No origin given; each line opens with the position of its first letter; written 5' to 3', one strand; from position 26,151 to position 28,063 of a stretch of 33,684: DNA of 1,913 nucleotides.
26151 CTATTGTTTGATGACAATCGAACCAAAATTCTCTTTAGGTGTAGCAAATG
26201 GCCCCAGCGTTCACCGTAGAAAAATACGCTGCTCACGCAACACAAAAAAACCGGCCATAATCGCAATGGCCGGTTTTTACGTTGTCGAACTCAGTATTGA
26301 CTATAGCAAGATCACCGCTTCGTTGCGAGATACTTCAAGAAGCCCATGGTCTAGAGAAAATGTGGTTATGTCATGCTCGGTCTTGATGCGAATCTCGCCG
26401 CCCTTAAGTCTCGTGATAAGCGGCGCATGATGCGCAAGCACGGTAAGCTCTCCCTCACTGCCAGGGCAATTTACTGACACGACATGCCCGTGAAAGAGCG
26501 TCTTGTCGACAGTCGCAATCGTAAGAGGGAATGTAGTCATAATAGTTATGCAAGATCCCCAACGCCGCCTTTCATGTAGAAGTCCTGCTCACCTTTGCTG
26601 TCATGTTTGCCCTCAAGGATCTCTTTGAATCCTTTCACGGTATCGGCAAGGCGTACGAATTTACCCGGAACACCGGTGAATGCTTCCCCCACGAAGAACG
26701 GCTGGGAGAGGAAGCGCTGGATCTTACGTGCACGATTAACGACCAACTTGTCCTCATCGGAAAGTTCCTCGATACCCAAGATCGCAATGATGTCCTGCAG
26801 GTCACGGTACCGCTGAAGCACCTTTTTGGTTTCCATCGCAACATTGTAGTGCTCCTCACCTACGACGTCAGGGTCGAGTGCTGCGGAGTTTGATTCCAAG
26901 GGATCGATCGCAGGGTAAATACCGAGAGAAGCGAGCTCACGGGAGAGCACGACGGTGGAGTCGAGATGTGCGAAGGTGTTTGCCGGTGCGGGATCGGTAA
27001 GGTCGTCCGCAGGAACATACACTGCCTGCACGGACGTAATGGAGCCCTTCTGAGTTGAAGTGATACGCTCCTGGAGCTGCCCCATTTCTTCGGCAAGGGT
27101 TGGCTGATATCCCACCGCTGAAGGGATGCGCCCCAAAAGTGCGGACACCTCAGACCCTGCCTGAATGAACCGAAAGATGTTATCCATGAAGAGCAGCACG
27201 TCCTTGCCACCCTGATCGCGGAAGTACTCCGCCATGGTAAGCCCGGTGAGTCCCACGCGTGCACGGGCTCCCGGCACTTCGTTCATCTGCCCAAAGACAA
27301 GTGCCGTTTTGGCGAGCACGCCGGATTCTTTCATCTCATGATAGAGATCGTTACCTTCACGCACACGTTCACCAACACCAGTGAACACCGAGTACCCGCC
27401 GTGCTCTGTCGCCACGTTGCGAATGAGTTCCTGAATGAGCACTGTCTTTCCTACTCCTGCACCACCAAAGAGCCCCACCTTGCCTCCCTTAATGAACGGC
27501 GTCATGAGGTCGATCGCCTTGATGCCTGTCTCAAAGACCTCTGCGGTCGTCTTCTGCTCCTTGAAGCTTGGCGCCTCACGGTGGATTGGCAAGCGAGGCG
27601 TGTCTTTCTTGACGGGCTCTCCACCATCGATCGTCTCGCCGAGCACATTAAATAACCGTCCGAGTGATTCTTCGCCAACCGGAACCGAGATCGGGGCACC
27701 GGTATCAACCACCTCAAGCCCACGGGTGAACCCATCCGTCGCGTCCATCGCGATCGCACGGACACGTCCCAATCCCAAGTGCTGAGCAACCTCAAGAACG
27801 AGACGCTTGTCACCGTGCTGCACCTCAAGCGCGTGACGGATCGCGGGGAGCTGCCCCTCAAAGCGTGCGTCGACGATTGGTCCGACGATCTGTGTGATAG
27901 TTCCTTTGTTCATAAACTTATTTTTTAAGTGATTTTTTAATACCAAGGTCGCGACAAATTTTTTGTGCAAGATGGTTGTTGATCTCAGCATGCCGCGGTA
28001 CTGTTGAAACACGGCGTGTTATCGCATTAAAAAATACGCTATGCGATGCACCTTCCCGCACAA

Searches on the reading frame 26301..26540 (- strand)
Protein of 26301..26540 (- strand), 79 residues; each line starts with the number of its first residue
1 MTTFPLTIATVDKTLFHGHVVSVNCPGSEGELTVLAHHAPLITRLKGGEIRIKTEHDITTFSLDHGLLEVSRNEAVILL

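Call 3: search_protein_families(library=pfam, proteins=[window:26301-26540:-], max_evalue=0.1)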
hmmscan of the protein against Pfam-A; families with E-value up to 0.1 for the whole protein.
window:26301-26540:- (79 aa): 1 family
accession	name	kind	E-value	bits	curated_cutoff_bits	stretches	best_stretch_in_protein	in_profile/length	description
PF02823.21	ATP-synt_DE_N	-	6.9e-20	71.3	27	1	5-78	2-76/80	ATP synthase, Delta/Epsilon chain, beta-sandwich domain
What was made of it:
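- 26301..26540 (-): atpC (epsilon subunit, 79 aa), last gene of the operon. Pfam ATP-synt_DE_N E=7e-20 (call 3).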

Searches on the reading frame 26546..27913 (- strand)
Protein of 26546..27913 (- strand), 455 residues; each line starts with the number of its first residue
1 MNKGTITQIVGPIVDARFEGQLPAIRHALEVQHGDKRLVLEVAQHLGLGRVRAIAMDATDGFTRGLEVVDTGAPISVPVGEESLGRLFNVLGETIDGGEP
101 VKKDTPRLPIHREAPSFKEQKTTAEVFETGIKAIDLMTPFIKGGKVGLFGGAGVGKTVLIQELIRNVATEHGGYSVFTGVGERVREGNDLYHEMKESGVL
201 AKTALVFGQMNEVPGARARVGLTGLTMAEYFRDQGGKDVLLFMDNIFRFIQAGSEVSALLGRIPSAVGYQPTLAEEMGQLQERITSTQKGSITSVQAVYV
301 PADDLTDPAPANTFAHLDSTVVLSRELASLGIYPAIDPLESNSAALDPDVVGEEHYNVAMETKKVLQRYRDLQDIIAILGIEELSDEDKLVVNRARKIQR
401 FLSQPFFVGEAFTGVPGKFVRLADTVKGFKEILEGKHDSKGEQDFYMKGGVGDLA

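Call 3: search_protein_families(library=pfam, proteins=[window:26546-27913:-], max_evalue=0.1)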
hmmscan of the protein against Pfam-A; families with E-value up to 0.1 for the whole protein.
window:26546-27913:- (455 aa): 12 families
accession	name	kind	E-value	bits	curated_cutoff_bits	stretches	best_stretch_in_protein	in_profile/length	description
PF00006.31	ATP-synt_ab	-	1.2e-75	254.2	29.5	1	130-343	1-213/213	ATP synthase alpha/beta family, nucleotide-binding domain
PF02874.29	ATP-synt_ab_N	-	9.5e-17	61.7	20.9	1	6-72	1-69/69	ATP synthase alpha/beta family, beta-barrel domain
PF22919.1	ATP-synt_VA_C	-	5.8e-16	58.8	24.7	1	348-434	5-94/101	C-terminal domain of V and A type ATP synthase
PF06745.19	ATPase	-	0.0019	18.1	26.6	1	128-200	2-73/231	KaiC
PF18269.6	T3SS_ATPase_C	-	0.0051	17.1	22.7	1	351-405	1-56/72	T3SS EscN ATPase C-terminal domain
PF01637.24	ATPase_2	-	0.01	16.1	33.2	1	148-258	25-134/225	ATPase domain predominantly from Archaea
PF13481.12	AAA_25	-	0.014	15.5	27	1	135-211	23-98/195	AAA domain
PF13191.12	AAA_16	-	0.03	15.2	32.6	1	148-174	29-55/167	AAA ATPase domain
PF00931.28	NB-ARC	-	0.033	13.9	23.5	1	146-177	21-52/248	NB-ARC domain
PF03193.22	RsgA_GTPase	-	0.053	13.8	30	1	132-192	95-155/174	RsgA GTPase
PF05729.18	NACHT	-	0.075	13.3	26.7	0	148-171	5-28/167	NACHT domain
PF00005.33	ABC_tran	-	0.095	13.7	25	0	142-174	10-42/137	ABC transporter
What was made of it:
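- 26546..27913 (-): atpD (F1 beta subunit, 455 aa), intact, immediately downstream of the cassette. Pfam ATP-synt_ab, ATP-synt_ab_N and C-terminal domain (call 3).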
